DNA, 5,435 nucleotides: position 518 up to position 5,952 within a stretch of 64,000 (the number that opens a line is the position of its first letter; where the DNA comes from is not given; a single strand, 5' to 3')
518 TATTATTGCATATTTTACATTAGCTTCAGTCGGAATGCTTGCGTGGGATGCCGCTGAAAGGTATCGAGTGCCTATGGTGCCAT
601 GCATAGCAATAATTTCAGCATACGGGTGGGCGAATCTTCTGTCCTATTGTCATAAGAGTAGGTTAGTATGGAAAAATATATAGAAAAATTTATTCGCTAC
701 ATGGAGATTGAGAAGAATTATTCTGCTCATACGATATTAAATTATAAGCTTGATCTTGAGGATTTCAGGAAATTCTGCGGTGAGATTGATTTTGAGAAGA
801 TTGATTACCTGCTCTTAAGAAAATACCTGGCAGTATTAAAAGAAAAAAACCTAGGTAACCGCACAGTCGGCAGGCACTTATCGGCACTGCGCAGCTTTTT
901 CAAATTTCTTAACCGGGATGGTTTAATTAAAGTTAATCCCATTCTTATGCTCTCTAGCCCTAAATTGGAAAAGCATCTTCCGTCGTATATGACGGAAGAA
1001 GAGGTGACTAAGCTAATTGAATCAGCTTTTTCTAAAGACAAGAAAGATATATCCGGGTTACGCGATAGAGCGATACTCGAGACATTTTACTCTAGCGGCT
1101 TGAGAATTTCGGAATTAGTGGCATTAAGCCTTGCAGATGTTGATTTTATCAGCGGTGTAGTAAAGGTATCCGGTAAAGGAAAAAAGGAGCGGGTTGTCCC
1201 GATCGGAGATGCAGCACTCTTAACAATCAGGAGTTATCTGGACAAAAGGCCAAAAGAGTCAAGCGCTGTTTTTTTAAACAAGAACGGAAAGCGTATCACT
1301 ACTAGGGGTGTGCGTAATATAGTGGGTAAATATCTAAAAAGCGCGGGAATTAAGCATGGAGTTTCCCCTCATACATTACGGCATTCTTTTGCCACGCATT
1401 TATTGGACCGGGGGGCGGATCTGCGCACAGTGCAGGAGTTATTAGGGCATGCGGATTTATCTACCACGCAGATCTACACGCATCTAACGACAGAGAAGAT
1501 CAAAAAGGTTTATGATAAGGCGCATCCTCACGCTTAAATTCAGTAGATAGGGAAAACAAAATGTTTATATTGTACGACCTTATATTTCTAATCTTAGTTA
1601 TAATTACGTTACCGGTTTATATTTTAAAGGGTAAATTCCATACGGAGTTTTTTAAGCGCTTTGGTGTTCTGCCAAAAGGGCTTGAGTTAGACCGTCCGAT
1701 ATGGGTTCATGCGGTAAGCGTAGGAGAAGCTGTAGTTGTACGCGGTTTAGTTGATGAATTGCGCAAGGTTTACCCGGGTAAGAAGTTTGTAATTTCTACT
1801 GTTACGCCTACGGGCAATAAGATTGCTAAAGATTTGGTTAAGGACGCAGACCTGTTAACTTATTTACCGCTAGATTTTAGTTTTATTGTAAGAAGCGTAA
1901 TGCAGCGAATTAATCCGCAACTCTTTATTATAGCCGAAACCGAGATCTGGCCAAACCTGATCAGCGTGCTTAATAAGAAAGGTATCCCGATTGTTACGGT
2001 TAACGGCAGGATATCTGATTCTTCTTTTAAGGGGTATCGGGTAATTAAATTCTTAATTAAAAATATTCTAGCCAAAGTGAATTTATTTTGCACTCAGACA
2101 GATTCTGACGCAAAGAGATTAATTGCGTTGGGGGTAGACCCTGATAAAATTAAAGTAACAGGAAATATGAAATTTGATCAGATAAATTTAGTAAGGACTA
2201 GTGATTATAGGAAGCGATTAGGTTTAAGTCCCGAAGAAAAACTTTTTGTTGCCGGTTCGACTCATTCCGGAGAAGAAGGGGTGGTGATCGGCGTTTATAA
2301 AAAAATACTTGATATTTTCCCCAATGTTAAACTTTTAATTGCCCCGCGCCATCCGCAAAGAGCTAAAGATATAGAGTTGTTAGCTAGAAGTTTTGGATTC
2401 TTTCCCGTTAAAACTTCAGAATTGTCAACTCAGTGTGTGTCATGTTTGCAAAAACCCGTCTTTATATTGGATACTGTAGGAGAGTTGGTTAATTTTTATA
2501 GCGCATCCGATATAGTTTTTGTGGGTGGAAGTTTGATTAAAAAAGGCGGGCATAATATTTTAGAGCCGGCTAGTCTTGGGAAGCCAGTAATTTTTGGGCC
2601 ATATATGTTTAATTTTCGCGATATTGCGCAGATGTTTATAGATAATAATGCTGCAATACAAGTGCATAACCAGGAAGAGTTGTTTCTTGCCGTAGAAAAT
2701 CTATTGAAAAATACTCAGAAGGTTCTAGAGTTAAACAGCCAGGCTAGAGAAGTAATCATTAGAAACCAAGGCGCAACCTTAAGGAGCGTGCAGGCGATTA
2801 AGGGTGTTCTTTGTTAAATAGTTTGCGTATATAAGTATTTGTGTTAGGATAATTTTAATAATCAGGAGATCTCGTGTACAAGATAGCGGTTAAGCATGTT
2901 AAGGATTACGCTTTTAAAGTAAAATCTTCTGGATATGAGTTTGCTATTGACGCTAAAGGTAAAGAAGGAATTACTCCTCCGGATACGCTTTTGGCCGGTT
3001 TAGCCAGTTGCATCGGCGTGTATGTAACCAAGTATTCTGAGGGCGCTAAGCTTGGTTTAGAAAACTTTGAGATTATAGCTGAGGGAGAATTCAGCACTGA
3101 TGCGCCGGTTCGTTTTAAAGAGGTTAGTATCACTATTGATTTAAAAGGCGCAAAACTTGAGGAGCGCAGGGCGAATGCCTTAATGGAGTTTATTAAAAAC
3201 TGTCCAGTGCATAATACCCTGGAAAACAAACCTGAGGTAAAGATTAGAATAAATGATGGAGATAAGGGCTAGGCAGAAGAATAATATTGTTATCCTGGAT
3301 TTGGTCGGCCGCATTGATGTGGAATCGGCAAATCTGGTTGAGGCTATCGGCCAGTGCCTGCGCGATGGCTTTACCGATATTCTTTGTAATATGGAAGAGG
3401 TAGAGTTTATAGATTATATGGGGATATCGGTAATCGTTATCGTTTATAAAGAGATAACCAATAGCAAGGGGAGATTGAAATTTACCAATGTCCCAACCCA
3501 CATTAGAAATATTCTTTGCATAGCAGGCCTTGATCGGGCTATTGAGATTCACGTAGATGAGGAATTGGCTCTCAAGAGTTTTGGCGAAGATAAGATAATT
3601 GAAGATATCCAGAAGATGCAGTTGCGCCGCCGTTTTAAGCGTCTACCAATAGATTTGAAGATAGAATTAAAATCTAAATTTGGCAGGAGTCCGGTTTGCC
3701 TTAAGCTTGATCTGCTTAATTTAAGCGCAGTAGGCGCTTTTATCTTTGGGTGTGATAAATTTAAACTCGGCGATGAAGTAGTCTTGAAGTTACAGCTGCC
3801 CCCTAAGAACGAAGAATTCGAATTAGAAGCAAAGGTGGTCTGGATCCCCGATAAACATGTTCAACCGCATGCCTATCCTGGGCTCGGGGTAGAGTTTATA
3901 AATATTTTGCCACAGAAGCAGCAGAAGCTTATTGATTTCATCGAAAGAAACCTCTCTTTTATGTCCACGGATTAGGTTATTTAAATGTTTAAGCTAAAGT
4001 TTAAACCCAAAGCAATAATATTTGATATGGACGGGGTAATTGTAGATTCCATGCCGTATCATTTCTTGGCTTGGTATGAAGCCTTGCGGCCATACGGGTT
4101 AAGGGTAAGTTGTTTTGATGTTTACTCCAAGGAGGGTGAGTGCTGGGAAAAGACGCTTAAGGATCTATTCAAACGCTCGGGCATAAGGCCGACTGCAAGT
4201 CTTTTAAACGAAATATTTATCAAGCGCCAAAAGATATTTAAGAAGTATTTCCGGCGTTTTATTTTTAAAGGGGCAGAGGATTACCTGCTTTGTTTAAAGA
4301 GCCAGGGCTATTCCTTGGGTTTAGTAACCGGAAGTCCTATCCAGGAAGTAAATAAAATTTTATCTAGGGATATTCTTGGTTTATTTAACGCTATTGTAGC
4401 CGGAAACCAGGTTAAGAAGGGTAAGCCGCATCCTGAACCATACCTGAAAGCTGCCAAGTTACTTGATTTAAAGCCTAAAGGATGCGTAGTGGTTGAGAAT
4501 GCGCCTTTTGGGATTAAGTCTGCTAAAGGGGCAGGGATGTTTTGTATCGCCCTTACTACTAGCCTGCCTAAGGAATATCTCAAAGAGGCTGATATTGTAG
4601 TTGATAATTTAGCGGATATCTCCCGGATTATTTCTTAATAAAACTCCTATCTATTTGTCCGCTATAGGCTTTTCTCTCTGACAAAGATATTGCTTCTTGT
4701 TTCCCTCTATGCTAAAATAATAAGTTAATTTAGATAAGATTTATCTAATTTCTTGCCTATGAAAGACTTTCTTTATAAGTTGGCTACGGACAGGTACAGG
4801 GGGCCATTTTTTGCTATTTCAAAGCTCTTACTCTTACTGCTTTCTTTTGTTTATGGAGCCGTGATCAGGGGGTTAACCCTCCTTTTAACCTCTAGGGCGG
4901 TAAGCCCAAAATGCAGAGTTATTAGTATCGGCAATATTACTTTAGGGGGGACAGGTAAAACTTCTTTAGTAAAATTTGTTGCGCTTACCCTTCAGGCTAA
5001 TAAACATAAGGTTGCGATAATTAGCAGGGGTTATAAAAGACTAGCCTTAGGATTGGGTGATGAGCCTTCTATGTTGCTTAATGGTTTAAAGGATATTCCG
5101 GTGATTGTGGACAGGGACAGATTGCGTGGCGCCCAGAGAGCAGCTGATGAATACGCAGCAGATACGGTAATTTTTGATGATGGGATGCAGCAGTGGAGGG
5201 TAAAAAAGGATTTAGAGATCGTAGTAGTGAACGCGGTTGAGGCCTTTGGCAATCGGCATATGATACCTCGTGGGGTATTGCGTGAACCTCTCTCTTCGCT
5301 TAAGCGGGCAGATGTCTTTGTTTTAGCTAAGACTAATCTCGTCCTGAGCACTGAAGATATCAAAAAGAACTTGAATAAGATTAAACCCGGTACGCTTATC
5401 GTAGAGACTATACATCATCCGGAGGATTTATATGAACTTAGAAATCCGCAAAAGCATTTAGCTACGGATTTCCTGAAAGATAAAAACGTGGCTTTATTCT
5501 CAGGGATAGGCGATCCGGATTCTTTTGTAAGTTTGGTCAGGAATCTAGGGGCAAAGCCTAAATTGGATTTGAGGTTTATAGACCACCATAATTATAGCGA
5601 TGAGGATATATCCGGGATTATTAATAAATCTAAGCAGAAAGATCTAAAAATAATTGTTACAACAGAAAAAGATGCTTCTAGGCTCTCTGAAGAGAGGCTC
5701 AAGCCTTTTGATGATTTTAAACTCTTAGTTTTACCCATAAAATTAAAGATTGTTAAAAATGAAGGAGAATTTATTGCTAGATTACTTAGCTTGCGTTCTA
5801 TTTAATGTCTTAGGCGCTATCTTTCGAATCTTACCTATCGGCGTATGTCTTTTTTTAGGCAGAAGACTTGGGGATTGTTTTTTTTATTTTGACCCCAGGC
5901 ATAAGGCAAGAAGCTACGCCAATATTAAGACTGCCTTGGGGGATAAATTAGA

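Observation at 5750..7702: LpxL-type lipid A acyltransferase fused to an Elm1/DUF1022-like domain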

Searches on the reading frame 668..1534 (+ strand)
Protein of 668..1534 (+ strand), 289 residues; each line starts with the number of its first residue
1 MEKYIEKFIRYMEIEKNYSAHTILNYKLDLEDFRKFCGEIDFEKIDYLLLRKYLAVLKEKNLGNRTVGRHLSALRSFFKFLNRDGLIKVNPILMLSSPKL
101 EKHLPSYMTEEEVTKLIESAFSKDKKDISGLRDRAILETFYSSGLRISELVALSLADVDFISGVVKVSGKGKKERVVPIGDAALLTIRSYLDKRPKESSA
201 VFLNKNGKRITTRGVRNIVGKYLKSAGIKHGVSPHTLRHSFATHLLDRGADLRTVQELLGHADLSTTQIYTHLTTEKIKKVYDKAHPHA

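Call 3: search_protein_families(library=pfam, proteins=[window:668-1534:+], max_evalue=0.01)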
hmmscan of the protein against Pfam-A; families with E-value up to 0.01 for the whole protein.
window:668-1534:+ (289 aa): 4 families
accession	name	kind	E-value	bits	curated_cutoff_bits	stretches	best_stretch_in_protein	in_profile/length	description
PF00589.27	Phage_integrase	-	4.5e-49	167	27.1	1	107-275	2-170/172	Phage integrase family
PF02899.23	Phage_int_SAM_1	-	1.7e-20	73.5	22.3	1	5-84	1-82/83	Phage integrase, N-terminal SAM-like domain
PF13102.12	Phage_int_SAM_5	-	1.6e-09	38.5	22.3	1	4-91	5-92/98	Phage integrase SAM-like domain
PF13495.12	Phage_int_SAM_4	-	1.8e-08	35.1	27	1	5-79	2-76/85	Phage integrase, N-terminal SAM-like domain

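Call 4: search_protein_families(library=ncbifam, proteins=[window:668-1534:+], max_evalue=0.01)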
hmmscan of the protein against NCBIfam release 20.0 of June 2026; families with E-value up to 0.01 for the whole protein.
window:668-1534:+ (289 aa): 14 families
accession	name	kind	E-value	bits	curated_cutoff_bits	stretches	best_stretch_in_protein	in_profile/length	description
TIGR02224.1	recomb_XerC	equivalog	1e-103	346.8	335.15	1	6-289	1-293/295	tyrosine recombinase XerC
TIGR02225.1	recomb_XerD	equivalog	2.6e-97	325.6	329.6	1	6-289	1-290/290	site-specific tyrosine recombinase XerD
NF001399.0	PRK00283.1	subfamily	2.3e-93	312.7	279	1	2-289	6-299/300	tyrosine recombinase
NF040815.2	recomb_XerA_Arch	equivalog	1e-78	264.5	220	1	6-282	1-263/263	site-specific tyrosine recombinase/integron integrase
NF002331.0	PRK01287.1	subfamily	1.6e-63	214.9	371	1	3-287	28-326/365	site-specific tyrosine recombinase XerC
TIGR02249.1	integrase_gron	subfamily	7.1e-40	137.3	265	2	216-281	243-308/315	integron integrase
NF003462.0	PRK05084.1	equivalog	1.3e-39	136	267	1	114-285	183-356/360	tyrosine recombinase XerS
NF011946.0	PRK15417.1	equivalog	8.6e-24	84.3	435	2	222-274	264-316/337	integron integrase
NF007371.0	PRK09871.1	subfamily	2.9e-15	56.3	222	1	107-284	6-185/198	tyrosine-type DNA invertase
NF007370.0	PRK09870.1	subfamily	1.2e-14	54.4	221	1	106-286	11-192/200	tyrosine-type DNA invertase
NF002685.0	PRK02436.1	equivalog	9.3e-11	42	178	1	1-266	1-239/245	site-specific tyrosine recombinase XerD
NF040693.1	recomb_GmtY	equivalog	1e-10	41.5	340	1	207-280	362-439/441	gamma-mobile-trio recombinase GmtY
NF041502.1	integrase_1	equivalog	2e-06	26.8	350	1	232-281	319-368/484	site-specific integrase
NF047926.1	integrase_GmtZ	equivalog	0.0026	15.8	600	1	225-286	421-483/784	gamma-mobile-trio integrase GmtZ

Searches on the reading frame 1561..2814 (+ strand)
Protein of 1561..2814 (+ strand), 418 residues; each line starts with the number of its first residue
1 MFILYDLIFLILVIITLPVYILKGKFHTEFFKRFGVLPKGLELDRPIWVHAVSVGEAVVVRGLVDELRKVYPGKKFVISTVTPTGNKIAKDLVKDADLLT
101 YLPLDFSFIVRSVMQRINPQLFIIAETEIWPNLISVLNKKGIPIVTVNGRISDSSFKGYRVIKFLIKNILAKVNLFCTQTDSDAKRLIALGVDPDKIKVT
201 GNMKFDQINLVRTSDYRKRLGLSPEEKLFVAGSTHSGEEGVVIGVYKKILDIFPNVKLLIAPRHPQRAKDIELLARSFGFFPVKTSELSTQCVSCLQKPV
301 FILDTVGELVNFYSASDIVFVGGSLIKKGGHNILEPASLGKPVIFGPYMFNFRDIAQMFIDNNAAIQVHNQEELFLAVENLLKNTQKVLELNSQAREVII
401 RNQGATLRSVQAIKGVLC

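Call 3: search_protein_families(library=pfam, proteins=[window:1561-2814:+], max_evalue=0.01)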
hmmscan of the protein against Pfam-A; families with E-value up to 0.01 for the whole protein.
window:1561-2814:+ (418 aa): 4 families
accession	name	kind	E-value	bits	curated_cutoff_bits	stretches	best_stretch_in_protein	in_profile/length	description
PF04413.22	Glycos_transf_N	-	2.9e-61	206.6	23.9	1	30-207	3-179/179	3-Deoxy-D-manno-octulosonic-acid transferase (kdotransferase)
PF00534.26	Glycos_transf_1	-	4.8e-07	29.9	26.4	1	299-397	74-171/172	Glycosyl transferases group 1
PF02350.25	Epimerase_2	-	0.0004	19.8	30.6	1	175-214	125-164/347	UDP-N-acetylglucosamine 2-epimerase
PF13692.12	Glyco_trans_1_4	-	0.0028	18.4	27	0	287-384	48-142/142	Glycosyl transferases group 1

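Call 4: search_protein_families(library=ncbifam, proteins=[window:1561-2814:+], max_evalue=0.01)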
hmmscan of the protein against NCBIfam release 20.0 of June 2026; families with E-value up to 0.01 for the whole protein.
window:1561-2814:+ (418 aa): 7 families
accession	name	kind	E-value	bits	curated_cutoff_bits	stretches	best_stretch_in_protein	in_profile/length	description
NF004388.0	PRK05749.1-4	equivalog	9.2e-112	373.6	438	1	3-415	5-419/425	lipid IV(A) 3-deoxy-D-manno-octulosonic acid transferase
NF004386.0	PRK05749.1-2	equivalog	2.2e-89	300.2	524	1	4-417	5-427/433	lipid IV(A) 3-deoxy-D-manno-octulosonic acid transferase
NF004385.0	PRK05749.1-1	equivalog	1.2e-86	291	590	1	7-414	9-417/425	lipid IV(A) 3-deoxy-D-manno-octulosonic acid transferase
NF004389.0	PRK05749.1-5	equivalog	6.3e-85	285.5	363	1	3-397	3-391/402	lipid IV(A) 3-deoxy-D-manno-octulosonic acid transferase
NF004387.0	PRK05749.1-3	equivalog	1.2e-69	235.2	617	1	47-414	59-420/440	lipid IV(A) 3-deoxy-D-manno-octulosonic acid transferase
NF010135.0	PRK13609.1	equivalog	1.8e-05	23.8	500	1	322-399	274-353/388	diglucosyl diacylglycerol synthase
TIGR03568.1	NeuC_NnaA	equivalog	0.0068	15.3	235.9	0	175-229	147-204/365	UDP-N-acetylglucosamine 2-epimerase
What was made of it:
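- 1561..2817 (+): waaA (Kdo transferase, GT30), three genes upstream on the same strand. calls 3, 4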

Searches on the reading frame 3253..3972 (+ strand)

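Call 3: search_protein_families(library=pfam, proteins=[window:3253-3972:+], max_evalue=0.01)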
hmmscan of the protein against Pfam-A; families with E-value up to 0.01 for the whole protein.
window:3253-3972:+ (240 aa): 3 families
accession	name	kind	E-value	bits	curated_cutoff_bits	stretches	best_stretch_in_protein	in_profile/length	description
PF07238.19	PilZ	-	1.3e-14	54.8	22.5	1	125-231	2-101/102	PilZ domain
PF01740.26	STAS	-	8.2e-14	51.7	22.6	1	4-104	2-104/106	STAS domain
PF13466.11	STAS_2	-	4.5e-06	27.2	29.2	1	15-94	1-80/80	STAS domain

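Call 4: search_protein_families(library=ncbifam, proteins=[window:3253-3972:+], max_evalue=0.01)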
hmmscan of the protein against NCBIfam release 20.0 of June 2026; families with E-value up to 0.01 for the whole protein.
window:3253-3972:+ (240 aa): 3 families
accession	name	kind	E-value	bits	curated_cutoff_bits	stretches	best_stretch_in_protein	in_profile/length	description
TIGR00377.1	ant_ant_sig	superfamily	9.7e-16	57.6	53.45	1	2-103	3-106/108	anti-sigma factor antagonist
TIGR02886.1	spore_II_AA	equivalog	1.9e-13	50.3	114.75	1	7-107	4-106/106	anti-sigma F factor antagonist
TIGR02266.1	gmx_TIGR02266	paralog_domain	2e-10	40.7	68.7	1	154-230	21-95/96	TIGR02266 family protein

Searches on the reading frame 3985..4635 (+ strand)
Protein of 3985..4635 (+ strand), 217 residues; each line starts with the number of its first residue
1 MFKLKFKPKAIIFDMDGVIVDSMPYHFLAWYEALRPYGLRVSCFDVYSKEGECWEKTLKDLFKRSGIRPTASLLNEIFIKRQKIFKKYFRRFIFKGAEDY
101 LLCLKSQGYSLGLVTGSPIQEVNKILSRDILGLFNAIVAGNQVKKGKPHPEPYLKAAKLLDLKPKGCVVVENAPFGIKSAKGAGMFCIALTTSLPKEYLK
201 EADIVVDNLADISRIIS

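Call 3: search_protein_families(library=pfam, proteins=[window:3985-4635:+], max_evalue=0.01)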
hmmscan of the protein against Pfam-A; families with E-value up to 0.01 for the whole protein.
window:3985-4635:+ (217 aa): 3 families
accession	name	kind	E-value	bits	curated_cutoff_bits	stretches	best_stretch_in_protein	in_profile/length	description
PF13419.12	HAD_2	-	1.9e-27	96.9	23.8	1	11-189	1-177/178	Haloacid dehalogenase-like hydrolase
PF00702.32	Hydrolase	-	8e-24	85.5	26.4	1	9-184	2-191/191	haloacid dehalogenase-like hydrolase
PF12710.13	HAD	-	0.0023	18.8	27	1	11-155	1-152/189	haloacid dehalogenase-like hydrolase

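Call 4: search_protein_families(library=ncbifam, proteins=[window:3985-4635:+], max_evalue=0.01)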
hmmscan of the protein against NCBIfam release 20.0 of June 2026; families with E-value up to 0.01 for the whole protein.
window:3985-4635:+ (217 aa): 31 families (the best 25 are shown)
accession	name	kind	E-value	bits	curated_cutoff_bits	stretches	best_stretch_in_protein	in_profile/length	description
NF053653.1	InDiPhoBT2121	equivalog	1.3e-46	158.9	245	1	8-212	1-211/216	inorganic diphosphatase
TIGR02009.1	PGMB-YQAB-SF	subfamily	1.2e-36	126.7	153.35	1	9-189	2-185/186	beta-phosphoglucomutase family hydrolase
TIGR01990.1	bPGM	equivalog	5.2e-28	98.3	189.4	1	9-190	2-186/187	beta-phosphoglucomutase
NF008087.0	PRK10826.1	equivalog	1.8e-23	83.3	191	1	9-191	8-192/222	hexitol phosphatase HxpB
TIGR01449.2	PGP_bact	equivalog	2.3e-22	79.6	180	1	11-193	1-187/213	phosphoglycolate phosphatase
NF008610.0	PRK11587.1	equivalog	4.4e-22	78.5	282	1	96-213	87-204/219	sugar phosphatase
NF008000.0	PRK10725.1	equivalog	9.5e-22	78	215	2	115-188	109-183/188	fructose-1-phosphate/6-phosphogluconate phosphatase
NF009695.0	PRK13222.1-2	equivalog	6.1e-21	74.9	225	1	7-216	5-222/226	phosphoglycolate phosphatase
TIGR02253.1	CTE7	subfamily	1.5e-17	64.2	169.75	1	9-211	3-219/221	TIGR02253 family HAD-type hydrolase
NF009694.0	PRK13222.1-1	equivalog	2.2e-17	63.2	415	1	91-211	110-234/252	phosphoglycolate phosphatase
NF046057.1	bifunc_MtlD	equivalog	3.7e-16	58.7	800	1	95-196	95-198/683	bifunctional mannitol-1-phosphate dehydrogenase/phosphatase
NF009804.0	PRK13288.1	equivalog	5.4e-15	55.4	218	1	9-216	4-210/215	pyrophosphatase PpaX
TIGR01509.1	HAD-SF-IA-v3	subfamily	2.3e-14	53.8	29.4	1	97-188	70-152/154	HAD-IA family hydrolase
TIGR01454.1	AHBA_synth_RP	hypoth_equivalog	3.4e-14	53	246.65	1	11-197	1-181/205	AHBA synthesis associated protein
NF009697.0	PRK13222.1-4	equivalog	1.3e-13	50.8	327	1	9-194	8-197/232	phosphoglycolate phosphatase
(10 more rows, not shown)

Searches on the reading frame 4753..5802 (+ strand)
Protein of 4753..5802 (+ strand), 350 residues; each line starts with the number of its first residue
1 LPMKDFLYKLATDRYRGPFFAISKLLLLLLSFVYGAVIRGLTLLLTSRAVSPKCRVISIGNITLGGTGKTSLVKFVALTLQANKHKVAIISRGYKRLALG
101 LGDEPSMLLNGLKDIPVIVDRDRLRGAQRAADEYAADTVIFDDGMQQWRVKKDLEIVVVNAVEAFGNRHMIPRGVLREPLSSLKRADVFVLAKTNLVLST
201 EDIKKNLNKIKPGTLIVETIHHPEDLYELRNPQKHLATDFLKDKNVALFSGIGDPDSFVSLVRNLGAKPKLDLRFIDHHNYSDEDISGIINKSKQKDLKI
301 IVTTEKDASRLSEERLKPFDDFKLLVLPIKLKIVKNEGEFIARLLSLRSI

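Call 3: search_protein_families(library=pfam, proteins=[window:4753-5802:+], max_evalue=0.01)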
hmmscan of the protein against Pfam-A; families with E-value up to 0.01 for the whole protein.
window:4753-5802:+ (350 aa): 1 family
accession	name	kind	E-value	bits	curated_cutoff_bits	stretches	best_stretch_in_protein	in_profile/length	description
PF02606.20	LpxK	-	2.8e-74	250.6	27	1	24-345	2-324/328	Tetraacyldisaccharide-1-P 4'-kinase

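Call 4: search_protein_families(library=ncbifam, proteins=[window:4753-5802:+], max_evalue=0.01)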
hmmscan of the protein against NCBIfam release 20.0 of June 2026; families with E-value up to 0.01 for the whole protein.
window:4753-5802:+ (350 aa): 2 families
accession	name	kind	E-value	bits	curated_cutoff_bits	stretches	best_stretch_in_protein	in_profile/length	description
TIGR00682.1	lpxK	equivalog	1e-47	162.8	91.95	1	37-342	11-316/324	tetraacyldisaccharide 4'-kinase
NF001892.0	PRK00652.1-5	equivalog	6.2e-28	97.7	327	1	24-243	24-243/308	tetraacyldisaccharide 4'-kinase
